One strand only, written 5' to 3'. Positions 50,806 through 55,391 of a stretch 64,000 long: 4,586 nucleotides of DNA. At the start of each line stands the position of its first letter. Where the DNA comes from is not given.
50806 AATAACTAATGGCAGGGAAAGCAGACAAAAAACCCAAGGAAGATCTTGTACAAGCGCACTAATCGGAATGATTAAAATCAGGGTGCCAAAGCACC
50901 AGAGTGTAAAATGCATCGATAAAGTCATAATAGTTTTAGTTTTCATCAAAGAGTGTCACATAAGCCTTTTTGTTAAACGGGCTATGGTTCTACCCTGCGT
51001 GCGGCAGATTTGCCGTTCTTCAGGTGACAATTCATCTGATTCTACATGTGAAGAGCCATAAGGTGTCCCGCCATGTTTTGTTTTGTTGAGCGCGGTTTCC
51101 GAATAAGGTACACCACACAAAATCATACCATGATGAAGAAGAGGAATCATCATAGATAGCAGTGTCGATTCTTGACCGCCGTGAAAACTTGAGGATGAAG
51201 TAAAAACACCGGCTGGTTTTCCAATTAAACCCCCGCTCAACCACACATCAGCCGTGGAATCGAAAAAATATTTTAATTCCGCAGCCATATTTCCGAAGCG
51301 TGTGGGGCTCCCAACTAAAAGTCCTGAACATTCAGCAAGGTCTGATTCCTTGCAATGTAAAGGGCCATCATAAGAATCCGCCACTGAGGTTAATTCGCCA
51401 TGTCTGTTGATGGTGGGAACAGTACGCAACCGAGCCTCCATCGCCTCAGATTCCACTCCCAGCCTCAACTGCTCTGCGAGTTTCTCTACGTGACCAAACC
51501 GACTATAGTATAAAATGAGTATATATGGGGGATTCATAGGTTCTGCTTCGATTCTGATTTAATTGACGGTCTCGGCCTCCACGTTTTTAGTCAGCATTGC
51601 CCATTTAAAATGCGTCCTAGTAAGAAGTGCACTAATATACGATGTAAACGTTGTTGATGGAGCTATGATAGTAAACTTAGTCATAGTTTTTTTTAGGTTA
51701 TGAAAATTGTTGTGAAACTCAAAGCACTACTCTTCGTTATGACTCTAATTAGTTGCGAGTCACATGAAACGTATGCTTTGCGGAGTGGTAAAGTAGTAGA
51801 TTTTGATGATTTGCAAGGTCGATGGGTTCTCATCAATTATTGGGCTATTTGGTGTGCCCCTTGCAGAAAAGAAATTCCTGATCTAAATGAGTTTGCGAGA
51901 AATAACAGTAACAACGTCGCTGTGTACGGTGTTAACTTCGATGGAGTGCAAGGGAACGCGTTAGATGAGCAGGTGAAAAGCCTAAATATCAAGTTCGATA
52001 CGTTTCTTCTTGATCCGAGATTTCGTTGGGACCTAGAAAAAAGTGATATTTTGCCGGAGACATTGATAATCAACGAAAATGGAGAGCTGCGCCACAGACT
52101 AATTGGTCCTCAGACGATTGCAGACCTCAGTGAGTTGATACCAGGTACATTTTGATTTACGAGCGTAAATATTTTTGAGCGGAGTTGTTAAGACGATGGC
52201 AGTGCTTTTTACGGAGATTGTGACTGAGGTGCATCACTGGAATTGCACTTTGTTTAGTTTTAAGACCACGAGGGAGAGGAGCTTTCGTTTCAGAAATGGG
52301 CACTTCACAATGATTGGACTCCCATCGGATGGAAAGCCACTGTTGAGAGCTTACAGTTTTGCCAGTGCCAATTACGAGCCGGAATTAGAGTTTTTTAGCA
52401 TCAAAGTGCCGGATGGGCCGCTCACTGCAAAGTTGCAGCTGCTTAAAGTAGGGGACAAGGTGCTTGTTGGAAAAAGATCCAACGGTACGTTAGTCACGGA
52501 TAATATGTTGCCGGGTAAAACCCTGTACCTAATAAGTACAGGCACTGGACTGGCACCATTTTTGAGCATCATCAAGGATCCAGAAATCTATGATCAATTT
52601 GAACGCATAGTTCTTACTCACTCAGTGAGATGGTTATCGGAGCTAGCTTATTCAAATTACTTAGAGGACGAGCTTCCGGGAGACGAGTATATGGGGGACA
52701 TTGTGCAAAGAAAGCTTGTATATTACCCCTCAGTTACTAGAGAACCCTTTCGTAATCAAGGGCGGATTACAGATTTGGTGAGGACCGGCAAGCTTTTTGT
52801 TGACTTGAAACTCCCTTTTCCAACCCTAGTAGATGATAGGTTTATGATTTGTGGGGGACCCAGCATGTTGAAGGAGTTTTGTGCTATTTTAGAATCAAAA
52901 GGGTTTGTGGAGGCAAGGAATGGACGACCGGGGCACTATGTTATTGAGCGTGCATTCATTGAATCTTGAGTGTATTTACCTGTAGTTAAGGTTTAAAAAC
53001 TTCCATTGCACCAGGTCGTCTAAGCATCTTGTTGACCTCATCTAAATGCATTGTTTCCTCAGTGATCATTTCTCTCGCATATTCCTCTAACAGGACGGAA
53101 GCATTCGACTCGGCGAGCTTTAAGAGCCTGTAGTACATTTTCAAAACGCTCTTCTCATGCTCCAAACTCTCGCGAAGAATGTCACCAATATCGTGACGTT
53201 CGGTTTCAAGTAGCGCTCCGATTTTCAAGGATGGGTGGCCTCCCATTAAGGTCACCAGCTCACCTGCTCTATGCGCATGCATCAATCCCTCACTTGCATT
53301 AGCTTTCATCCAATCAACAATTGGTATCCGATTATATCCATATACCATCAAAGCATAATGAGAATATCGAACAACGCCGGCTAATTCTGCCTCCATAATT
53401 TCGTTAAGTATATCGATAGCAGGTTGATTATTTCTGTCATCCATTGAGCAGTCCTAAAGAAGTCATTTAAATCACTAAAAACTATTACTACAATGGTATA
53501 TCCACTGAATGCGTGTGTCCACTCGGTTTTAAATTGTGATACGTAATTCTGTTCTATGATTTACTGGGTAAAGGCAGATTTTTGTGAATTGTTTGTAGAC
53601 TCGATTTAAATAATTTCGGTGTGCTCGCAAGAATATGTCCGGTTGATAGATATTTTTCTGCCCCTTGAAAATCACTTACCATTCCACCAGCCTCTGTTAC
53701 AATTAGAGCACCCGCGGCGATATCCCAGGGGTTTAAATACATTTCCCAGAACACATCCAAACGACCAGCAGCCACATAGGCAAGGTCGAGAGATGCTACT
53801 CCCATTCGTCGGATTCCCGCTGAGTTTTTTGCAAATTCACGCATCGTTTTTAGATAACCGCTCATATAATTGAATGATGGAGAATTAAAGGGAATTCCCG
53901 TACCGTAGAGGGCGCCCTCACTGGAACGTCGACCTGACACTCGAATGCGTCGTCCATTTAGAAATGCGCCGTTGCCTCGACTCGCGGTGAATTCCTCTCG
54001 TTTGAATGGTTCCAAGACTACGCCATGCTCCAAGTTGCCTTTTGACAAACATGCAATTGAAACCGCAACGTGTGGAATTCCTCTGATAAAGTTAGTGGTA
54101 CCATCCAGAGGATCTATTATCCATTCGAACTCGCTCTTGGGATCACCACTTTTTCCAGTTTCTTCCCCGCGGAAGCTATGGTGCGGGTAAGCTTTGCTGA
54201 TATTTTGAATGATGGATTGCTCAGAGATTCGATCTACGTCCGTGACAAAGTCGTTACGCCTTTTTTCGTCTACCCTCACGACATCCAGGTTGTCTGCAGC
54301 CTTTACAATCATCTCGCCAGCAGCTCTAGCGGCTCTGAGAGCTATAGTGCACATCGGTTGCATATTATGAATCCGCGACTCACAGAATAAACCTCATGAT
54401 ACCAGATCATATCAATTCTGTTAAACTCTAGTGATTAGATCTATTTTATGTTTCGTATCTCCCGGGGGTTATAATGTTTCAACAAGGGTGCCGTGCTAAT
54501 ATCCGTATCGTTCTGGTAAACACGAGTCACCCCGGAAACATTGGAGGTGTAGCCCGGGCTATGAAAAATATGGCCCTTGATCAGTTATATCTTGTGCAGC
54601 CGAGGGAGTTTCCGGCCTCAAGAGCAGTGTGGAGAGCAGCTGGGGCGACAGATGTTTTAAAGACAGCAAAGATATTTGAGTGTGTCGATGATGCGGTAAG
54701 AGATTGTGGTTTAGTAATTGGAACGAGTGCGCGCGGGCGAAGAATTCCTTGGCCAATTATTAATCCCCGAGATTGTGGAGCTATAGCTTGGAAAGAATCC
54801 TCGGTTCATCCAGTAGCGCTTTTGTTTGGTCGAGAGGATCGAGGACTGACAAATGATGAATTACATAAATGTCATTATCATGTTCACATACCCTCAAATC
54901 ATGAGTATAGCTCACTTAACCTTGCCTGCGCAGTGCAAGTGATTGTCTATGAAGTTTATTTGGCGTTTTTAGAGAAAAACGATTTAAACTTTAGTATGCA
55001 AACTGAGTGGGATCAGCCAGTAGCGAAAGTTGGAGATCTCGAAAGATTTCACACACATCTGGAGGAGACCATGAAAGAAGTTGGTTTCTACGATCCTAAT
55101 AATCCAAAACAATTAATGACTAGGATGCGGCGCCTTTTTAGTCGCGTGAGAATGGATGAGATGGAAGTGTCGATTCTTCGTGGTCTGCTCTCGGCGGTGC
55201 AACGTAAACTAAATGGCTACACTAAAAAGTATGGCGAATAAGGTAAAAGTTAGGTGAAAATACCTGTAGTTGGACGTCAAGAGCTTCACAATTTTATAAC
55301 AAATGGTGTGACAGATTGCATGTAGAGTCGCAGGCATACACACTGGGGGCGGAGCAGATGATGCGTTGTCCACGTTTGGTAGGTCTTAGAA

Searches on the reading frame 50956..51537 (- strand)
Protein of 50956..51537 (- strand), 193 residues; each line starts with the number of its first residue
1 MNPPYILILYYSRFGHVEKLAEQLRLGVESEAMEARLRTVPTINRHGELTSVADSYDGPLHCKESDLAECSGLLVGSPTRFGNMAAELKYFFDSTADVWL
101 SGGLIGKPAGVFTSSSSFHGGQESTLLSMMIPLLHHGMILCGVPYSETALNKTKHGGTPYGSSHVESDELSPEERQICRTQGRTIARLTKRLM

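Call 23: search_protein_families(library=pfam, proteins=[window:50956-51537:-], max_evalue=0.00001)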
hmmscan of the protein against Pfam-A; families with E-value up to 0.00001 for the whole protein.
window:50956-51537:- (193 aa): 1 family
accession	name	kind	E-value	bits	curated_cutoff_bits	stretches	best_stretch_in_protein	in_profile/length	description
PF03358.20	FMN_red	-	7e-08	32.6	24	1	65-138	66-137/152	NADPH-dependent FMN reductase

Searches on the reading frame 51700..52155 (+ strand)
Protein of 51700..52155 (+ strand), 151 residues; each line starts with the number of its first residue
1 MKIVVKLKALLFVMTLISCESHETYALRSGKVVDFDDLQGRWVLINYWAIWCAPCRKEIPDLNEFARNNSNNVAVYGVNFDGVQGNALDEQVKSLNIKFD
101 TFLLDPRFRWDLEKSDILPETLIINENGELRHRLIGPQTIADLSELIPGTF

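Call 23: search_protein_families(library=pfam, proteins=[window:51700-52155:+], max_evalue=0.00001)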
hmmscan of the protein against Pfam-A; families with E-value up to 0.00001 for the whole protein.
window:51700-52155:+ (151 aa): 4 families
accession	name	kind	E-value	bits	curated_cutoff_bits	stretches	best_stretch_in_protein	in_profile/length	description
PF00578.27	AhpC-TSA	-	8.5e-14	52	26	1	29-132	14-123/124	AhpC/TSA family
PF08534.16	Redoxin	-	7.2e-11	42.5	26.6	1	28-139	16-137/148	Redoxin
PF00085.26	Thioredoxin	-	1.2e-08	35.3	23.5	1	41-94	19-72/103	Thioredoxin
PF13905.12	Thioredoxin_8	-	2.1e-06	28.4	27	1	41-129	2-93/94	Thioredoxin-like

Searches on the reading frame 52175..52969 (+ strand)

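Call 24: search_protein_families(library=pfam, proteins=[window:52175-52969:+], max_evalue=0.00001)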
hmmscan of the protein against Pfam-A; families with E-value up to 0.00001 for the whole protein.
window:52175-52969:+ (264 aa): 1 family
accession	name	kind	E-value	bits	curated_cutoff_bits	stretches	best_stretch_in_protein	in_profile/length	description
PF00970.30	FAD_binding_6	-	6.6e-06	26.8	21.1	0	22-96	12-88/99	Oxidoreductase FAD-binding domain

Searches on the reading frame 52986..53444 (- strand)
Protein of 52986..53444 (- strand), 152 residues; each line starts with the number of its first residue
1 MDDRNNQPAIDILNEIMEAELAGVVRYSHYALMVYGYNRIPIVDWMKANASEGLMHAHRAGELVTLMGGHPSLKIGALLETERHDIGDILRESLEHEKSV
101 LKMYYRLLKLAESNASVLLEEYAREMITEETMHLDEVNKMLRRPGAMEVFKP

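Call 24: search_protein_families(library=pfam, proteins=[window:52986-53444:-], max_evalue=0.00001)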
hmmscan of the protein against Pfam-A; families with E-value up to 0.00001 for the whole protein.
window:52986-53444:- (152 aa): 1 family
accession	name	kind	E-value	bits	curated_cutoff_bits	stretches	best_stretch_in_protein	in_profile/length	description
PF00210.30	Ferritin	-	2.7e-20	73.2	24.5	1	10-142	1-137/142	Ferritin-like domain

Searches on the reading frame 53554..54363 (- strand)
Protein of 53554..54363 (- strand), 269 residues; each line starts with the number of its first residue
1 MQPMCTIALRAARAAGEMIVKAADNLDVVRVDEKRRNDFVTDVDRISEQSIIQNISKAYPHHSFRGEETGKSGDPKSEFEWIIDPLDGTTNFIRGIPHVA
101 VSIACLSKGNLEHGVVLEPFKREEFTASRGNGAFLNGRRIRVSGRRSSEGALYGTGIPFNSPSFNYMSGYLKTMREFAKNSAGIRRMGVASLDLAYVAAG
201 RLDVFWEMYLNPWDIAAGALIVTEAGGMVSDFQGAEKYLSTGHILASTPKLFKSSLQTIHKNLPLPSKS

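Call 24: search_protein_families(library=pfam, proteins=[window:53554-54363:-], max_evalue=0.00001)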
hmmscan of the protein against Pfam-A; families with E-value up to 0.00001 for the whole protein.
window:53554-54363:- (269 aa): 1 family
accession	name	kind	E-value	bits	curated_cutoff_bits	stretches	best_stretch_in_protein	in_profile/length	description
PF00459.30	Inositol_P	-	4e-69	233.6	27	1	2-254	3-260/271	Inositol monophosphatase family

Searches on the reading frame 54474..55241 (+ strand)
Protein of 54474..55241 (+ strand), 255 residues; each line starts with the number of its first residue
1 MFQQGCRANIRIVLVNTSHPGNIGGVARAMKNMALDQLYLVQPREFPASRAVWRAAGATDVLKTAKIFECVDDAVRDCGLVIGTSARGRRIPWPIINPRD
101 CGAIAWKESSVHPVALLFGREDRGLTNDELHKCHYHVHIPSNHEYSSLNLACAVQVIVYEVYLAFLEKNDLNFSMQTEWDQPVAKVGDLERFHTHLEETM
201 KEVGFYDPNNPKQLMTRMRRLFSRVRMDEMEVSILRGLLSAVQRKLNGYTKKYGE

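Call 24: search_protein_families(library=pfam, proteins=[window:54474-55241:+], max_evalue=0.00001)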
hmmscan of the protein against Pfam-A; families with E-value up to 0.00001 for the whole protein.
window:54474-55241:+ (255 aa): 1 family
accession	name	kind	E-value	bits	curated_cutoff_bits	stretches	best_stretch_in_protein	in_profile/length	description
PF00588.24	SpoU_methylase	-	2.4e-30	105.9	29.7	1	10-159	2-142/142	SpoU rRNA Methylase family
